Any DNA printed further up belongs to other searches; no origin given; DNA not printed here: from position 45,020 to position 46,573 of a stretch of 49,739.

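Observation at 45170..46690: Orphan cobalamin riboswitch driving a single T9SS-exported beta-propeller-like protein: candidate secreted or surface corrinoid-capture module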

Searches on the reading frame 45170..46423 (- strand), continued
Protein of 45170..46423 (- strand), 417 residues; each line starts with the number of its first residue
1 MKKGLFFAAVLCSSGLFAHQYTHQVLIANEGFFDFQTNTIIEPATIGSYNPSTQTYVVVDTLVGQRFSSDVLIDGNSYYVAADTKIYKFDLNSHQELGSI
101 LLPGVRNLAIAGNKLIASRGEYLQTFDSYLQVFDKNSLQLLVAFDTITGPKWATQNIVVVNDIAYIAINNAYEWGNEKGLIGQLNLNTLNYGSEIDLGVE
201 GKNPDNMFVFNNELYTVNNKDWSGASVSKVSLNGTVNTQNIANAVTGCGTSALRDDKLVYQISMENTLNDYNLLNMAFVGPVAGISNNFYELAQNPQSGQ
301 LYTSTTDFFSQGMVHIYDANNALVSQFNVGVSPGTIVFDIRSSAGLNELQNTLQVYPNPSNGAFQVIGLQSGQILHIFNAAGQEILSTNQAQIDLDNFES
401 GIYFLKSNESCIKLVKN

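Call 49: find_related_loci(query=A5, collection=genome_contigs, flank=10000)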
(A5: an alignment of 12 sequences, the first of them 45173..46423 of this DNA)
Query A5 (417 aa) in genome_contigs; peptide patterns used: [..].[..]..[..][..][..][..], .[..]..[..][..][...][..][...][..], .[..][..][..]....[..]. (x = any residue, [..] = any of these).
332 stretches matched a pattern; 246 encode a relative of the query (tblastn E <= 1e-3); the best 80 are kept; 80 distinct loci.
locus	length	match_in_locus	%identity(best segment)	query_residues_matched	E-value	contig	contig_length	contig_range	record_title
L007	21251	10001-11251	97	1-417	0e+0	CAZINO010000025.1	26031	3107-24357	MAG TPA_asm: uncultured Lishizhenia sp. isolate SRP193358_co1_472 genome assembly, contig: NODE_4248_length_26031_cov_7.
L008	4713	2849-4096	80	1-416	0e+0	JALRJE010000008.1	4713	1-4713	MAG: Crocinitomicaceae bacterium isolate QJ.9 QJ_696338, whole genome shotgun sequence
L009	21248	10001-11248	78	1-416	0e+0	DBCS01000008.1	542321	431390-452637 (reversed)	MAG TPA_asm: Flavobacteriales bacterium UBA952 UBA952_contig_331, whole genome shotgun sequence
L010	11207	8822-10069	78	1-416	0e+0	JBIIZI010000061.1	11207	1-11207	MAG: Crocinitomicaceae bacterium isolate ME2006-05-15D7_3300044846_group2_bin207 Rohwer_bin731_scaffold_5395_c1, whole g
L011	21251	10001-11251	76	1-417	0e+0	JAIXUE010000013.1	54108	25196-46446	MAG: Cryomorphaceae bacterium isolate D1_MAG_00008 pond_D1_MAG_00008_000000000044, whole genome shotgun sequence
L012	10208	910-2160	78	1-417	0e+0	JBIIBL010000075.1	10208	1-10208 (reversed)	MAG: Crocinitomicaceae bacterium isolate ME2000-06-20pf_3300042868_group1_bin224 Rohwer_bin717_scaffold_8325_c1, whole g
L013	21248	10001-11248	78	1-416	0e+0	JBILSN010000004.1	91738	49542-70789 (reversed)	MAG: Crocinitomicaceae bacterium isolate ME2018-06-28_3300042559_group8_bin87 Rohwer_bin798_scaffold_36_c1, whole genome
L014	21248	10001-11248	78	1-416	0e+0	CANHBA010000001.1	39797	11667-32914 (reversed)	MAG: Flavobacteriales bacterium isolate RE-16jun15-158 genome assembly, contig: RE-16jun15-C322, whole genome shotgun se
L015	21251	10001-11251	76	1-417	0e+0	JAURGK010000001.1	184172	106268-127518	MAG: Crocinitomicaceae bacterium isolate SFB_649D_100_21 k141_2377267_length_184172_cov_15.7114, whole genome shotgun se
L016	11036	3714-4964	77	1-417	0e+0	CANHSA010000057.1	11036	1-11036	MAG: Flavobacteriales bacterium isolate RE-26jul17-36 genome assembly, contig: RE-26jul17-C10140, whole genome shotgun s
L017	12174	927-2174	75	1-416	0e+0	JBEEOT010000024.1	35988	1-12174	MAG: Bacteroidota bacterium isolate deadrun_2019_sw_WHONDRS-S19S_0006_F_bin.3 scaffold_51, whole genome shotgun sequence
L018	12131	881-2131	77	1-417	0e+0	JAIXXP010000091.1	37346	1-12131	MAG: Cryomorphaceae bacterium isolate D4_MAG_00057 pond_D4_MAG_00057_000000000096, whole genome shotgun sequence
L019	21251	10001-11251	75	1-417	0e+0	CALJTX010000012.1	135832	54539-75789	MAG TPA_asm: uncultured Flavobacteriia bacterium isolate SRR6231137_bin.28_CONCOCT_v1.1_MAG genome assembly, contig: ERZ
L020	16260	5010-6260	75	1-417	0e+0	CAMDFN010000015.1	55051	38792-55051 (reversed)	MAG: Chryseobacterium gleum isolate MoE-02may19-126 genome assembly, contig: MoE-02may19-C423, whole genome shotgun sequ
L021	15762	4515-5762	76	1-416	0e+0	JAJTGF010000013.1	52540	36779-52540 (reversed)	MAG: Cryomorphaceae bacterium isolate 49613_E39 Sample_49613_scaffold_715, whole genome shotgun sequence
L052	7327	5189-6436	59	1-417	2e-156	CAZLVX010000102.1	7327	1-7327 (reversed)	MAG TPA_asm: uncultured Lishizhenia sp. isolate SRP219642_co8_58 genome assembly, contig: NODE_17759_length_7327_cov_7.7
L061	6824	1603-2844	56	1-416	1e-154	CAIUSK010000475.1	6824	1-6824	MAG: uncultured Flavobacteriales bacterium isolate Loclat_bin-08593 genome assembly, contig: bin-08593:475/577, whole ge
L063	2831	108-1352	57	1-416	1e-162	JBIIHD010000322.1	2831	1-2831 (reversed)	MAG: Crocinitomicaceae bacterium isolate ME2001-07-30D7pf_3300042309_group1_bin152 Rohwer_bin722_scaffold_66135_c1, whol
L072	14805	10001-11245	55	1-417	6e-153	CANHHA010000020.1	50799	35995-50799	MAG: Flavobacteriales bacterium isolate RE-23may17-294 genome assembly, contig: RE-23may17-C1107, whole genome shotgun s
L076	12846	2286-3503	57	1-408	1e-151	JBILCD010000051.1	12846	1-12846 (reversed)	MAG: Crocinitomicaceae bacterium isolate ME2016-06-21_3300042351_group7_bin108 Rohwer_bin777_scaffold_1118_c1, whole gen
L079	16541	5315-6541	57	1-408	3e-150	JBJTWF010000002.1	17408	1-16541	MAG: Flavobacteriales bacterium isolate samp_4444_VAMB_1155 samp_4444_1784837, whole genome shotgun sequence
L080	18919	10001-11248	55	1-416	5e-150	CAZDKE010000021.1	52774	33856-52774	MAG TPA_asm: uncultured Lishizhenia sp. isolate SRP219642_co8_663 genome assembly, contig: NODE_572_length_52774_cov_7.3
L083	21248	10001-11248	56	1-416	4e-149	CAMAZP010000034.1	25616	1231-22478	MAG: Chitinophaga pinensis isolate MiE-22jul19-72 genome assembly, contig: MiE-22jul19-C1599, whole genome shotgun seque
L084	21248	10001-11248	55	1-416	1e-148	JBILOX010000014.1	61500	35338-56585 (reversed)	MAG: Crocinitomicaceae bacterium isolate ME2017-12-01_3300044633_group7_bin123 Rohwer_bin790_scaffold_164_c2, whole geno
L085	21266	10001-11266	54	1-416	5e-148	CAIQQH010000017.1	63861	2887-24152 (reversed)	MAG: uncultured Flavobacteriia bacterium isolate Kiruna3_bin-5384 genome assembly, contig: bin-5384:017/137, whole genom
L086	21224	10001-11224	54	1-405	9e-148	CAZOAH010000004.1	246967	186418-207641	MAG TPA_asm: uncultured Akkermansia sp. isolate SRP319275_co3_213 genome assembly, contig: NODE_56_length_246967_cov_26.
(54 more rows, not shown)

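Call 57: search_protein_families(library=pfam, proteins=[L080:12287-14686:+, L080:14690-15610:+, L080:11715-12059:+, L085:11333-11920:+, L085:11947-14607:+, L086:12107-14353:+, L084:12118-14244:+, L084:11460-12035:+, L084:14299-15450:+, L061:4124-6277:+], max_evalue=0.0001)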
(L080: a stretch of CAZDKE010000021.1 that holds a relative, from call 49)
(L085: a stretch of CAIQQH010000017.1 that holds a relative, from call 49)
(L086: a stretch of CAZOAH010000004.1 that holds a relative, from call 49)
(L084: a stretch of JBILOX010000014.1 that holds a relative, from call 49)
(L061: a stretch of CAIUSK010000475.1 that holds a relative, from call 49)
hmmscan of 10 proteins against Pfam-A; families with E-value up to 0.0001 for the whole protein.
L080:12287-14686:+ (799 aa): 3 families
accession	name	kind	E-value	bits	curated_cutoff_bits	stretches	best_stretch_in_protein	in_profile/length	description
PF13715.12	CarbopepD_reg_2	-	3.3e-12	46.7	32.2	1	24-108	1-88/88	CarboxypepD_reg-like domain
PF25183.1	OMP_b-brl_4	-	4e-11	42.5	30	1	426-530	357-470/838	Outer membrane beta barrel domain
PF07715.20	Plug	-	3.4e-07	31.2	23.9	1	141-217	23-102/107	TonB-dependent Receptor Plug Domain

L080:14690-15610:+ (306 aa): 1 family
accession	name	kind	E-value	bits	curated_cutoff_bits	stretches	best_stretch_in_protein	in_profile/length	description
PF14054.11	DUF4249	-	9.8e-23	81.5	28.5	1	18-297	1-265/269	Domain of unknown function (DUF4249)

L080:11715-12059:+ (114 aa): 2 families
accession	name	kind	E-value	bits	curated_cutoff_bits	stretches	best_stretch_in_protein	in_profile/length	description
PF03831.20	YjdM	-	8.5e-32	109.3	23.2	1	46-114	1-69/69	PhnA domain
PF22191.2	IBR_1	-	3.2e-06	27.3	27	1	3-31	1-29/47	IBR domain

L085:11333-11920:+ (195 aa): 1 family
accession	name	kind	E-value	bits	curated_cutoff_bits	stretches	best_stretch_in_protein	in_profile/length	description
PF05724.17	TPMT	-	1.4e-22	80.9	26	1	8-175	2-189/218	Thiopurine S-methyltransferase (TPMT)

L085:11947-14607:+ (886 aa): 0 families

L086:12107-14353:+ (748 aa): 3 families
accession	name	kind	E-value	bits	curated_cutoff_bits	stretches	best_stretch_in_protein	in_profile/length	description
PF01326.24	PPDK_N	-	2.7e-93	313.3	27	1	2-295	33-321/328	Pyruvate phosphate dikinase, AMP/ATP-binding domain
PF02896.24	PEP-utilizers_C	-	4.9e-60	203.6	22.8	1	438-728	27-281/293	PEP-utilising enzyme, PEP-binding domain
PF00391.29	PEP-utilizers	-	4.7e-26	90.6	23.1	1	333-404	1-72/72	PEP-utilising enzyme, mobile domain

L084:12118-14244:+ (708 aa): 2 families
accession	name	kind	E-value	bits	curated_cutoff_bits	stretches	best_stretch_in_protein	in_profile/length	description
PF01642.28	MM_CoA_mutase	-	2.2e-230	766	22.1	1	25-538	1-512/512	Methylmalonyl-CoA mutase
PF02310.24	B12-binding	-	4.7e-20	72.1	32.1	1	580-695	2-119/121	B12 binding domain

L084:11460-12035:+ (191 aa): 2 families
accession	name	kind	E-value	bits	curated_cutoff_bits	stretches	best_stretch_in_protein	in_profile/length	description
PF13580.11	SIS_2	-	1.6e-26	93.4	27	1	12-146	4-138/138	SIS domain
PF01380.27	SIS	-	3.7e-06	27.2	25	1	110-164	52-106/131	SIS domain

L084:14299-15450:+ (383 aa): 0 families

L061:4124-6277:+ (717 aa): 8 families
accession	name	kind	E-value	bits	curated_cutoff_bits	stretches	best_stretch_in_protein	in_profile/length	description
PF16921.10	Tex_YqgF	-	3.4e-46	157.2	27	1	327-449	1-125/126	Tex protein YqgF-like domain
PF22706.1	Tex_central_region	-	1.3e-35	123.5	27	1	149-311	5-178/178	Tex central region-like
PF12836.13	HHH_3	-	4.7e-30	103.9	27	1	490-554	1-65/65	Helix-hairpin-helix motif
PF09371.15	Tex_N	-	6.8e-24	83.8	32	1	19-89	4-74/75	Tex-like protein N-terminal domain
PF17674.7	HHH_9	-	1.3e-20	74.4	23.1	1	560-627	1-70/70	HHH domain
PF00575.29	S1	-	6.6e-14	52.5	22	1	646-714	3-71/74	S1 RNA binding domain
PF14635.12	HHH_7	-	3.9e-08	34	27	1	463-555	5-103/104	Helix-hairpin-helix motif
PF14579.12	HHH_6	-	1.4e-05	25.6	25.6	0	505-537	27-59/90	Helix-hairpin-helix motif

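Call 58: search_protein_families(library=pfam, proteins=[L085:7248-9704:+, L086:7609-9651:+, L083:7177-9642:+, L083:11320-14049:-, L052:2997-4883:+, L072:11405-13600:+, L076:3792-6071:-, L079:1861-4482:+, L085:5073-7184:+, L080:3774-6047:+], max_evalue=0.0001)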
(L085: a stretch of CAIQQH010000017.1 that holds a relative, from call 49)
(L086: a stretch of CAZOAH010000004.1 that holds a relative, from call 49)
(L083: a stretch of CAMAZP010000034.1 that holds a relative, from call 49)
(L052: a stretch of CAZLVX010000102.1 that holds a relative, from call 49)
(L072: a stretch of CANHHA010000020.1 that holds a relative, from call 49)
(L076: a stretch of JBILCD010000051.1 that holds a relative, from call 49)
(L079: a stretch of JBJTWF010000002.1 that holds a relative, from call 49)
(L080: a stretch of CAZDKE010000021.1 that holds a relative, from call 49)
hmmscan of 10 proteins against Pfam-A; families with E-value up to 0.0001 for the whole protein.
L085:7248-9704:+ (818 aa): 4 families
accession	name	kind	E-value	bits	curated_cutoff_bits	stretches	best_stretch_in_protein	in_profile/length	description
PF00593.30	TonB_dep_Rec_b-barrel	-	1.1e-24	88.6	27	1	288-765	34-424/436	TonB dependent receptor-like, beta-barrel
PF07715.20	Plug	-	1.8e-17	64.2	23.9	1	119-223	2-106/107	TonB-dependent Receptor Plug Domain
PF13715.12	CarbopepD_reg_2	-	1.2e-12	48.1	32.2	1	24-109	1-87/88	CarboxypepD_reg-like domain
PF13620.12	CarboxypepD_reg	-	6.1e-12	46.2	32.3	1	24-99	2-82/82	Carboxypeptidase regulatory-like domain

L086:7609-9651:+ (680 aa): 2 families
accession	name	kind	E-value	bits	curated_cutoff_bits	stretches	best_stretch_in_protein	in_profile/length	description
PF00691.25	OmpA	-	1.9e-22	79.8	27.2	1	576-671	1-98/98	OmpA family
PF07676.18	PD40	-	5.2e-18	64.9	20.9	1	319-354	4-38/38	WD40-like Beta Propeller Repeat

L083:7177-9642:+ (821 aa): 5 families
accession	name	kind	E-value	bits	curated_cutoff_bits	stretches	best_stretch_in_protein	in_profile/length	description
PF14905.12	OMP_b-brl_3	-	2.3e-81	274.4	27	1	390-799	2-408/408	Outer membrane protein beta-barrel family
PF00593.30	TonB_dep_Rec_b-barrel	-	1.5e-17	65.1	27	1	353-732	29-400/436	TonB dependent receptor-like, beta-barrel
PF13620.12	CarboxypepD_reg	-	3e-11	44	32.3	1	28-100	1-71/82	Carboxypeptidase regulatory-like domain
PF13715.12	CarbopepD_reg_2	-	1.4e-10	41.4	32.2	1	29-125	1-88/88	CarboxypepD_reg-like domain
PF07715.20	Plug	-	2.3e-08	35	23.9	1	146-229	16-107/107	TonB-dependent Receptor Plug Domain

L083:11320-14049:- (909 aa): 1 family
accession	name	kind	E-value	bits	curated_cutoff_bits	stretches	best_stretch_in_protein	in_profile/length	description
PF09586.16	YfhO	-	7.9e-07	28.3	28.5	1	793-879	743-829/835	Bacterial membrane protein YfhO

L052:2997-4883:+ (628 aa): 1 family
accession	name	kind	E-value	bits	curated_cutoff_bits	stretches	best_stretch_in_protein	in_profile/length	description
PF00144.29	Beta-lactamase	-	5.8e-34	118.2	27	1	256-600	10-314/329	Beta-lactamase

L072:11405-13600:+ (731 aa): 1 family
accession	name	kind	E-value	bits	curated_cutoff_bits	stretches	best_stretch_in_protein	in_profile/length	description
PF09586.16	YfhO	-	1.4e-11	43.9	28.5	1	613-699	747-834/835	Bacterial membrane protein YfhO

L076:3792-6071:- (759 aa): 1 family
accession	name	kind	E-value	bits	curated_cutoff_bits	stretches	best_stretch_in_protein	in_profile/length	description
PF00691.25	OmpA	-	2.1e-17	63.7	27.2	1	639-727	2-92/98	OmpA family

L079:1861-4482:+ (873 aa): 9 families
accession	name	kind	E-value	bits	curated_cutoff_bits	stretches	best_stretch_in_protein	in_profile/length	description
PF18921.5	Cyanophycin_syn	-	2.4e-45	153.6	27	1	25-138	2-115/115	Cyanophycin synthase-like N-terminal domain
PF08245.18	Mur_ligase_M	-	3.2e-23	83.2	24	1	487-696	1-198/200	Mur ligase middle domain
PF08443.16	RimK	-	6.6e-15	55.6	21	1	215-317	2-105/188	RimK-like ATP-grasp domain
PF02875.26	Mur_ligase_C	-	2.6e-14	54.6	28.4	1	724-851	1-125/127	Mur ligase, glutamate ligase domain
PF02222.28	ATP-grasp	-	5.2e-08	33.2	27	1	223-298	2-77/179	ATP-grasp domain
PF07478.18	Dala_Dala_lig_C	-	5.5e-07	29.7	24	1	226-310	4-94/204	D-ala D-ala ligase C-terminus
PF02655.19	ATP-grasp_3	-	1.8e-06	28.5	23.2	0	215-327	2-99/160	ATP-grasp domain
PF02786.22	CPSase_L_D2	-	1e-05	25.6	19.8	1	216-299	1-91/211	Carbamoyl-phosphate synthase L chain, ATP binding domain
PF14397.11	ATPgrasp_ST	-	5.9e-05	22.8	31.4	0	215-284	20-93/278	Sugar-transfer associated ATP-grasp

L085:5073-7184:+ (703 aa): 4 families
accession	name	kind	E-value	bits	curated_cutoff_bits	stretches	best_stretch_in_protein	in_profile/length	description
PF18911.6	PKD_4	-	5.9e-21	74.8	27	2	540-614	5-85/85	PKD domain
PF00801.26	PKD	-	1.5e-16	60.6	23.5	2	247-310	10-75/80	PKD domain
PF18981.6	InlK_D3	-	8.3e-07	29.4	25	0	283-316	41-74/75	Internalin K domain (D3/D4)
PF18962.6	Por_Secre_tail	-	4.7e-06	27.3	27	1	634-699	3-72/75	Secretion system C-terminal sorting domain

L080:3774-6047:+ (757 aa): 3 families
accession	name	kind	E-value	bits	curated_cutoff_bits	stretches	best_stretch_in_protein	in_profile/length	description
PF03176.21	MMPL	-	3.3e-38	131.9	20.5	2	549-747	99-302/333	MMPL family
PF00873.25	ACR_tran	-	9.9e-08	30.6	28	1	597-753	335-495/1021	AcrB/AcrD/AcrF family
PF12349.14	Sterol-sensing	-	3.1e-06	27.6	22.3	1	228-352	3-128/153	Sterol-sensing domain of SREBP cleavage-activation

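Call 82: search_protein_families(library=ncbifam, proteins=[L080:12287-14686:+, L085:7248-9704:+, L083:7177-9642:+], max_evalue=0.00001)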
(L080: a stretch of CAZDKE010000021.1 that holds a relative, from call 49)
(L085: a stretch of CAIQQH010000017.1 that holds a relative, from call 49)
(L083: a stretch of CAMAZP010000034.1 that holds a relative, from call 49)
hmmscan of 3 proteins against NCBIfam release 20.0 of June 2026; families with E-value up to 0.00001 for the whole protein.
L080:12287-14686:+ (799 aa): 1 family
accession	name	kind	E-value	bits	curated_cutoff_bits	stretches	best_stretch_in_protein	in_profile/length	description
TIGR04056.1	OMP_RagA_SusC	subfamily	3.3e-07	29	368.25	1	23-209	2-184/981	SusC/RagA family TonB-linked outer membrane protein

L085:7248-9704:+ (818 aa): 14 families
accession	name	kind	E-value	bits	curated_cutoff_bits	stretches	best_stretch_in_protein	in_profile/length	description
TIGR01786.1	TonB-hemlactrns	subfamily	3.7e-25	88.4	323.75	2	405-670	357-606/719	TonB-dependent hemoglobin/transferrin/lactoferrin family receptor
TIGR04056.1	OMP_RagA_SusC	subfamily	1e-24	87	368.25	1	23-231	2-205/981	SusC/RagA family TonB-linked outer membrane protein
TIGR01785.1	TonB-hemin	subfamily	2.6e-23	82.4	316.85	2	452-629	354-542/677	TonB-dependent heme/hemoglobin receptor family protein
TIGR01779.1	TonB-B12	equivalog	6.9e-15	54.6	599.7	1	105-253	28-177/614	TonB-dependent vitamin B12 receptor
TIGR01776.1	TonB-tbp-lbp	subfamily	3.4e-12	45.1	468.8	1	476-594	608-733/946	lactoferrin/transferrin family TonB-dependent receptor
NF007926.1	PRK10641.1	equivalog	4.5e-10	38.7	836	1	105-232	27-156/617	TonB-dependent vitamin B12 receptor BtuB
NF050067.1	TonBEntbctnRecCfrA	equivalog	4e-09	35.3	1200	0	89-230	10-158/698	TonB-dependent ferric enterobactin receptor CfrA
TIGR01783.1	TonB-siderophor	subfamily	7.5e-09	34.8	223.5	1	124-245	4-123/649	TonB-dependent siderophore receptor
NF010010.0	PRK13483.1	equivalog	1.3e-07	30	927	0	99-229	30-162/660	ligand-gated channel protein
NF007349.0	PRK09840.1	equivalog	2.2e-07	29.3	686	1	99-234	48-179/760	catecholate siderophore receptor Fiu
NF010038.0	PRK13513.1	equivalog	6.9e-07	28.2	942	1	99-229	29-164/659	ligand-gated channel protein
NF010012.0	PRK13486.1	equivalog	7e-07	28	924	0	197-242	124-170/696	TonB-dependent receptor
NF010051.0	PRK13528.1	subfamily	1.3e-06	26.9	583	0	194-245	136-187/727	FepA family TonB-dependent siderophore receptor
NF010048.1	PRK13524.1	subfamily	1.6e-06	26.9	493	0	192-260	138-205/744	FepA family TonB-dependent siderophore receptor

L083:7177-9642:+ (821 aa): 0 families

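Call 83: predict_structure(alignment_id=A4)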
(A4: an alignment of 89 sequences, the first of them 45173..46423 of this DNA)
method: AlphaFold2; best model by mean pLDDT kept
length: 417 residues; sequences in the alignment: 89
mean_pLDDT: 94.2   pTM: 0.80
mean pLDDT of the five models: 94.2, 94.0, 94.0, 93.7, 93.6
residues with pLDDT >= 90: 364; 70-90: 39; 50-70: 12; < 50: 2
segments of 3 or more residues with pLDDT < 50: none
pLDDT, mean of each block of 10 residues (from residue 1): 78 74 98 97 98 97 98 98 98 97 98 98 97 99 98 98 98 96 98 98 96 96 94 97 77 95 91 95 94 97 97 97 97 98 63 88 94 95 97 97 93 96
secondary structure, 60 per line:
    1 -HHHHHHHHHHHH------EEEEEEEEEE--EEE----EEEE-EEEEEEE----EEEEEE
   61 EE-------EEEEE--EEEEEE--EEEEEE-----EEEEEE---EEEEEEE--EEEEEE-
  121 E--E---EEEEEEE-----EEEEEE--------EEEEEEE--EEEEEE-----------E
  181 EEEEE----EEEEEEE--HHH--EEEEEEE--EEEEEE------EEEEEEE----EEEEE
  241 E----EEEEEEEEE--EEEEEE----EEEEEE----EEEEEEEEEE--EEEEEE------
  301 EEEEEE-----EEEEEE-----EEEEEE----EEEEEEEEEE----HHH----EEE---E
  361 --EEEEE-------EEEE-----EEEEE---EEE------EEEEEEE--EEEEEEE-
elements in order: H2-13 E20-29 E32-34 E39-42 E44-50 E55-62 E70-74 E77-82 E85-90 E96-101 E105-111 E114-119 E128-134 E140-145 E154-160 E163-168 E180-185 E190-196 E204-210 E213-218 E225-231 E236-241 E246-254 E257-262 E267-272 E277-286 E289-294 E301-306 E312-317 E323-328 E333-342 E354-356 E363-367 E375-378 E384-388 E392-394 E401-407 E410-416
